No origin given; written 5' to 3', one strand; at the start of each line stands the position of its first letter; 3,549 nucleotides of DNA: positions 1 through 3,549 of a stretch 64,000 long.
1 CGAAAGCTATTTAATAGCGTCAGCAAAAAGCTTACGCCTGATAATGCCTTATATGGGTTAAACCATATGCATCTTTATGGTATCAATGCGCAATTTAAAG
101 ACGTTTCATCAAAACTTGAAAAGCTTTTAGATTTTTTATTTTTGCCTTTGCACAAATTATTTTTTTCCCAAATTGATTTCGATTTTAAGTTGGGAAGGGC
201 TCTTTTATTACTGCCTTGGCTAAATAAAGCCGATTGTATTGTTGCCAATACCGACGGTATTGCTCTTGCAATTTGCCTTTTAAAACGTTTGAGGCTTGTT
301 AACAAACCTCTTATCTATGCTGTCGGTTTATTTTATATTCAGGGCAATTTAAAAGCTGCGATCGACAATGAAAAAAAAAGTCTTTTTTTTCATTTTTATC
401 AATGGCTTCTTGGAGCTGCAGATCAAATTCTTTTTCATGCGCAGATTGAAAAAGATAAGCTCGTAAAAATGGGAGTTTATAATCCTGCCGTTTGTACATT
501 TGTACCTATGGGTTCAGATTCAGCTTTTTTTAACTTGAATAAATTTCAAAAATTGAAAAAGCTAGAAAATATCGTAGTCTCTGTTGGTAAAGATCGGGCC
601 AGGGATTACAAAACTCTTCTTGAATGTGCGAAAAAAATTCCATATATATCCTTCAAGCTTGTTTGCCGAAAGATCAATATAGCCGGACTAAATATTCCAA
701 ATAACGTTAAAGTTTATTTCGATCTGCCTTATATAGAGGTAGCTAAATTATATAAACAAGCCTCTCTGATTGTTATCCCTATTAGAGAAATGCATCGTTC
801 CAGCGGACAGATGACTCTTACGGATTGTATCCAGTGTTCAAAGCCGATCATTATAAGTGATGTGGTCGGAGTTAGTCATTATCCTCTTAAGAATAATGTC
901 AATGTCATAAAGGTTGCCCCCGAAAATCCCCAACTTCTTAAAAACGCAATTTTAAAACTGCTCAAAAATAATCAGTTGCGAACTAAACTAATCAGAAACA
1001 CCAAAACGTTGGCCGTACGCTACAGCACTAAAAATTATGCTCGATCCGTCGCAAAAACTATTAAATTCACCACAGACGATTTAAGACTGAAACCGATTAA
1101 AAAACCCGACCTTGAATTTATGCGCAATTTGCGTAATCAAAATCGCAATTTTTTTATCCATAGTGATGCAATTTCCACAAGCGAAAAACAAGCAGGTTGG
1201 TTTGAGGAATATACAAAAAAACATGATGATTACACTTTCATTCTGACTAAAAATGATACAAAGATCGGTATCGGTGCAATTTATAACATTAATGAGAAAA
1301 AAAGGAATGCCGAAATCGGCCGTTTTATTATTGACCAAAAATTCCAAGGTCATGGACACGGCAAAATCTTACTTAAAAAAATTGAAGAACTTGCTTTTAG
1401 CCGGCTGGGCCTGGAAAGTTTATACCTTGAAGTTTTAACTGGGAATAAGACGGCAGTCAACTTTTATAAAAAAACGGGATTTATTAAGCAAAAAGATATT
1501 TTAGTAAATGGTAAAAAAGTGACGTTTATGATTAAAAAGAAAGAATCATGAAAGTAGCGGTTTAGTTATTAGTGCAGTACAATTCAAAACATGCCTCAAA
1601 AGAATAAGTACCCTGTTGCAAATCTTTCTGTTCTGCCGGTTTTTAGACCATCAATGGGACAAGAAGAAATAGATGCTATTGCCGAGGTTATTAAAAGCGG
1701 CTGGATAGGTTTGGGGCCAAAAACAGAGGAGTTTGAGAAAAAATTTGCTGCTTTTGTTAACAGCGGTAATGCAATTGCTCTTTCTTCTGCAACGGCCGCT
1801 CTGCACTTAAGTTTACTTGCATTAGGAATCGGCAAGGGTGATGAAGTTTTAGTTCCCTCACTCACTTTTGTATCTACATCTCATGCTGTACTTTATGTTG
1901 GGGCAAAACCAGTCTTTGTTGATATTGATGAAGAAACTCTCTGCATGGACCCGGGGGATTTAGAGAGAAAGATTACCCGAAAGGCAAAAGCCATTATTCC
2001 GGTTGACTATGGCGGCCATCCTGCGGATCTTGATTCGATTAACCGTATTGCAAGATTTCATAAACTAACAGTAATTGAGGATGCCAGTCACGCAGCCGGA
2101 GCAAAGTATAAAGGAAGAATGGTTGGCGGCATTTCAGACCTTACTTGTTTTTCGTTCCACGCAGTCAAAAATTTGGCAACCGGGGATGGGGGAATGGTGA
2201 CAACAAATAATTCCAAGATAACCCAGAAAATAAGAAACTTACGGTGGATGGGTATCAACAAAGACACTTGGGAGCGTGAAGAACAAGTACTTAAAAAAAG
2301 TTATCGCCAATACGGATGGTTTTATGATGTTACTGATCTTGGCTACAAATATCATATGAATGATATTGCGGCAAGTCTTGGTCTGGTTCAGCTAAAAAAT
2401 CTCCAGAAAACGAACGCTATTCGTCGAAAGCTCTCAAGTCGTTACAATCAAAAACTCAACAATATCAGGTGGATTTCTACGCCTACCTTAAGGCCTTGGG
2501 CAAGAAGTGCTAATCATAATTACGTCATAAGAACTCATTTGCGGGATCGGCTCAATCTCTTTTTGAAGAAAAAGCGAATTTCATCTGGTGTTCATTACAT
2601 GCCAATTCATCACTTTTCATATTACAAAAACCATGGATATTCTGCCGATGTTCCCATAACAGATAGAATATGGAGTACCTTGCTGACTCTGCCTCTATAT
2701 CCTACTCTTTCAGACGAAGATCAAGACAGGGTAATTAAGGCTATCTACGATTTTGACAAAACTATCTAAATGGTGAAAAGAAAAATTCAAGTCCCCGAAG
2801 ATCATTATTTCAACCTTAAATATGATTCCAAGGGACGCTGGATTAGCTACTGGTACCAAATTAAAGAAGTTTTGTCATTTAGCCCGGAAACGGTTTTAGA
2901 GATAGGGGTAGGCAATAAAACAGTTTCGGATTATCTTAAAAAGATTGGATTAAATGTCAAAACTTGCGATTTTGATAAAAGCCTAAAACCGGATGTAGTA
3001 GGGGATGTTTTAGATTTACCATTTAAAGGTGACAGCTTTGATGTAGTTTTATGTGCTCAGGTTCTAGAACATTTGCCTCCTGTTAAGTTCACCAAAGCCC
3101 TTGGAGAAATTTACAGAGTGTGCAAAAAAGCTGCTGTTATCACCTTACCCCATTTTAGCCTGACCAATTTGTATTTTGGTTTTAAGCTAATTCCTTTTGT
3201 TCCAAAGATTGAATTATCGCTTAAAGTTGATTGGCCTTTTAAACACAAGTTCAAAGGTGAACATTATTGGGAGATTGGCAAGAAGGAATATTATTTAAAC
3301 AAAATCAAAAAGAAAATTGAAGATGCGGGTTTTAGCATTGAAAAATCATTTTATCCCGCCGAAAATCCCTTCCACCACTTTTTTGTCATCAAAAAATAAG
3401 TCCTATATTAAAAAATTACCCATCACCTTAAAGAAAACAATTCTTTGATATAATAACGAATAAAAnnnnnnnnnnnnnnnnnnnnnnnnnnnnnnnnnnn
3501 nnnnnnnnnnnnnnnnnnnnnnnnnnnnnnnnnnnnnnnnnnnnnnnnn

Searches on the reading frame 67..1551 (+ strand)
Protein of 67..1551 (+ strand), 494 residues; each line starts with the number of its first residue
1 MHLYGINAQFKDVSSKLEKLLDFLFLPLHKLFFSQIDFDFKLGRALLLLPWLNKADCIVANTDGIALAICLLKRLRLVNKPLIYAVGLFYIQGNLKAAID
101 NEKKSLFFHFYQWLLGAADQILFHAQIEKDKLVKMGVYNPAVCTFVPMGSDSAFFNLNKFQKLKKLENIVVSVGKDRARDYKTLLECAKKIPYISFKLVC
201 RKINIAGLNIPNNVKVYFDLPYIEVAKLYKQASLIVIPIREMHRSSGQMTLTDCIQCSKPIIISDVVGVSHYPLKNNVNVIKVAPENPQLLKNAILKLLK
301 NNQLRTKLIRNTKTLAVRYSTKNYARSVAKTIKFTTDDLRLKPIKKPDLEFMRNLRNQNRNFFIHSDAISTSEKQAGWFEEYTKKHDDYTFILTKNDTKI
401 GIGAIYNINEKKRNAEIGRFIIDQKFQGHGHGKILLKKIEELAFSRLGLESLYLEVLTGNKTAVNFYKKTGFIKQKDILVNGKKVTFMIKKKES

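Call 9: search_protein_families(library=pfam, proteins=[window:67-1551:+], max_evalue=0.01)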
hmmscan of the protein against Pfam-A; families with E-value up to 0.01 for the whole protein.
window:67-1551:+ (494 aa): 10 families
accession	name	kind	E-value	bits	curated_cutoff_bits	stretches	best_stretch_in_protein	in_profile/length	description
PF00583.31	Acetyltransf_1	-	6.9e-19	68.7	20.7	1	373-472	22-116/116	Acetyltransferase (GNAT) family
PF00534.26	Glycos_transf_1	-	1e-12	48.4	26.4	1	204-313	65-170/172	Glycosyl transferases group 1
PF13302.13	Acetyltransf_3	-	1.6e-11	45.5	25.4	1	339-472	2-137/138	Acetyltransferase (GNAT) domain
PF13420.13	Acetyltransf_4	-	4.3e-11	43.5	24.3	1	342-474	2-136/155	Acetyltransferase (GNAT) domain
PF13508.13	Acetyltransf_7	-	1.7e-10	41.6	27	1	388-473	3-83/84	Acetyltransferase (GNAT) domain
PF13673.13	Acetyltransf_10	-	5.3e-09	36.6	23.6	1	381-477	24-112/128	Acetyltransferase (GNAT) domain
PF13692.12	Glyco_trans_1_4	-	1.6e-08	35.4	27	1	212-301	59-142/142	Glycosyl transferases group 1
PF13523.12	Acetyltransf_8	-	0.00022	21.3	27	1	348-478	5-143/145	Acetyltransferase (GNAT) domain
PF08445.16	FR47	-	0.00051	20.4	22.1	1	409-475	16-80/86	FR47-like protein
PF23209.2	IDM1_C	-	0.0088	16.6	33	0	389-458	34-100/140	Increased DNA methylation 1, C-terminal domain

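Call 90: find_encoding_contigs(protein=window:67-1551:+, flank=10000, max_places=3)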
Protein window:67-1551:+ (494 aa): no gene with exactly this product is on record in the collection.

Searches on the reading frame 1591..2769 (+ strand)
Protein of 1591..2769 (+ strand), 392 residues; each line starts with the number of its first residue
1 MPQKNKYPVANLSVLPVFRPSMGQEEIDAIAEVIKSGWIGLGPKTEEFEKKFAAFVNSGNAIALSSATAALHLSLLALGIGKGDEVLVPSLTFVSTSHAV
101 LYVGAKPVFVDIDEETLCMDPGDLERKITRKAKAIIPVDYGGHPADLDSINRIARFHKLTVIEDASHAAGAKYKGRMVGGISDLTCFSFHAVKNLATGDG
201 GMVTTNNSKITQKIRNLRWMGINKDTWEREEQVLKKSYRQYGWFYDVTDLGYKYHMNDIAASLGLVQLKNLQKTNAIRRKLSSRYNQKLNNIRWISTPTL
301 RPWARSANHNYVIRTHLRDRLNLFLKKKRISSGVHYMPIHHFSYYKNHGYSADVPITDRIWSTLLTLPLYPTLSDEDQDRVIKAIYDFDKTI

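Call 9: search_protein_families(library=pfam, proteins=[window:1591-2769:+], max_evalue=0.01)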
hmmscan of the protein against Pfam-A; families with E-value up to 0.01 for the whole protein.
window:1591-2769:+ (392 aa): 3 families
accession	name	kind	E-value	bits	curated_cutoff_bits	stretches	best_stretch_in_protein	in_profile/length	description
PF01041.23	DegT_DnrJ_EryC1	-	1.9e-121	406.1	19.8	1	21-385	2-359/360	DegT/DnrJ/EryC1/StrS aminotransferase family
PF00155.27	Aminotran_1_2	-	3.6e-07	30.1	19.7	1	45-136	44-151/361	Aminotransferase class I and II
PF01053.26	Cys_Met_Meta_PP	-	1.4e-05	24.3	27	1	43-175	52-184/381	Cys/Met metabolism PLP-dependent enzyme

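Call 93: find_encoding_contigs(protein=window:1591-2769:+, flank=10000, max_places=3)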
Protein window:1591-2769:+ (392 aa): 20 contigs read that carry it; 3 places shown.
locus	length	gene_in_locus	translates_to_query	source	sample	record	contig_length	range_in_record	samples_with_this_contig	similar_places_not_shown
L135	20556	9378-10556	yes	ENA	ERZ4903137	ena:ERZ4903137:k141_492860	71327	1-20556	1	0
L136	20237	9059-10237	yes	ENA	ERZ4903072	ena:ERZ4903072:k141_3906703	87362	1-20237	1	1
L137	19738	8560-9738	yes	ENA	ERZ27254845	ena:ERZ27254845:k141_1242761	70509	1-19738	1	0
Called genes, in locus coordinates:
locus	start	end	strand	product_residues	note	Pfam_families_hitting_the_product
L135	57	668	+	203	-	PF18933:PsbP_2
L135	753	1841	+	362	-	PF13439:Glyco_transf_4, PF13477:Glyco_trans_4_2, PF13579:Glyco_trans_4_4, PF00534:Glycos_transf_1, PF13692:Glyco_trans_1_4, PF13524:Glyco_trans_1_2 (weak)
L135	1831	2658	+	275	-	PF00535:Glycos_transf_2, PF10111:Glyco_tranf_2_2, PF13641:Glyco_tranf_2_3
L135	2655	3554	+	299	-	PF01073:3Beta_HSD (weak), PF01370:Epimerase, PF04321:RmlD_sub_bind, PF02719:Polysacc_synt_2, PF16363:GDP_Man_Dehyd, PF07993:NAD_binding_4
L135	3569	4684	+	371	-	PF13439:Glyco_transf_4, PF13579:Glyco_trans_4_4 (weak), PF20706:GT4-conflict (weak), PF00534:Glycos_transf_1, PF13692:Glyco_trans_1_4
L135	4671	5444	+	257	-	PF06325:PrmA, PF13489:Methyltransf_23, PF01209:Ubie_methyltran, PF07021:MetW, PF13847:Methyltransf_31, PF08241:Methyltransf_11, PF08242:Methyltransf_12, PF13649:Methyltransf_25, +4 more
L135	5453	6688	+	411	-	PF13439:Glyco_transf_4, PF13579:Glyco_trans_4_4 (weak), PF20706:GT4-conflict, PF00534:Glycos_transf_1, PF13692:Glyco_trans_1_4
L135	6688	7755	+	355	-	PF00534:Glycos_transf_1, PF13692:Glyco_trans_1_4, PF13524:Glyco_trans_1_2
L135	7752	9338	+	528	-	PF00534:Glycos_transf_1, PF13692:Glyco_trans_1_4, PF13302:Acetyltransf_3, PF13420:Acetyltransf_4, PF00583:Acetyltransf_1, PF13673:Acetyltransf_10, PF13508:Acetyltransf_7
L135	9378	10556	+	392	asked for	PF00155:Aminotran_1_2 (weak), PF01041:DegT_DnrJ_EryC1, PF01053:Cys_Met_Meta_PP (weak)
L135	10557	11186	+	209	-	PF13489:Methyltransf_23 (weak), PF08241:Methyltransf_11, PF13649:Methyltransf_25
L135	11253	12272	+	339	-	PF01073:3Beta_HSD, PF01370:Epimerase, PF02719:Polysacc_synt_2, PF04321:RmlD_sub_bind, PF13460:NAD_binding_10 (weak), PF16363:GDP_Man_Dehyd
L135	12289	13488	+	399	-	PF00534:Glycos_transf_1, PF13692:Glyco_trans_1_4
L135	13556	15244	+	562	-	PF13231:PMT_2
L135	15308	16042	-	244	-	PF01209:Ubie_methyltran, PF05175:MTS, PF13489:Methyltransf_23, PF00891:Methyltransf_2, PF13847:Methyltransf_31, PF08241:Methyltransf_11, PF08242:Methyltransf_12, PF13649:Methyltransf_25, +2 more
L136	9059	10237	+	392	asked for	PF00155:Aminotran_1_2 (weak), PF01041:DegT_DnrJ_EryC1, PF01053:Cys_Met_Meta_PP (weak)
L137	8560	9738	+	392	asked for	PF00155:Aminotran_1_2 (weak), PF01041:DegT_DnrJ_EryC1, PF01053:Cys_Met_Meta_PP (weak)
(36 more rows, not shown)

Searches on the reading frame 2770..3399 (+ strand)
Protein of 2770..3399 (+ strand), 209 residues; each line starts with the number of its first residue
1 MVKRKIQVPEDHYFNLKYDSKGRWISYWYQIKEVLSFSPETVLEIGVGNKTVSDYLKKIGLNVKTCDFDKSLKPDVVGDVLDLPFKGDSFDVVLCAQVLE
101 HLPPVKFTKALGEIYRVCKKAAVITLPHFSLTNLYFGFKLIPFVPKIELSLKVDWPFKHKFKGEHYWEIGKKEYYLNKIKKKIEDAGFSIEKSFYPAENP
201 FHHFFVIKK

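Call 9: search_protein_families(library=pfam, proteins=[window:2770-3399:+], max_evalue=0.01)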
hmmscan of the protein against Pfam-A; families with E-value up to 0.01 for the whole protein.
window:2770-3399:+ (209 aa): 5 families
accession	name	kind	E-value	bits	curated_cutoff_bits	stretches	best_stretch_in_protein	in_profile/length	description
PF08241.18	Methyltransf_11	-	8.6e-13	49.2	21.2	1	43-122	1-91/95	Methyltransferase domain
PF13649.12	Methyltransf_25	-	3e-09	37.9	27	1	76-120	51-95/97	Methyltransferase domain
PF13489.12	Methyltransf_23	-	4.6e-07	30.2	27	1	36-125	20-115/164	Methyltransferase domain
PF13847.12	Methyltransf_31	-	5.1e-05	23.4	27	1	77-130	60-113/145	Methyltransferase domain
PF08242.18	Methyltransf_12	-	0.00013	23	30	1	80-121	55-95/98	Methyltransferase domain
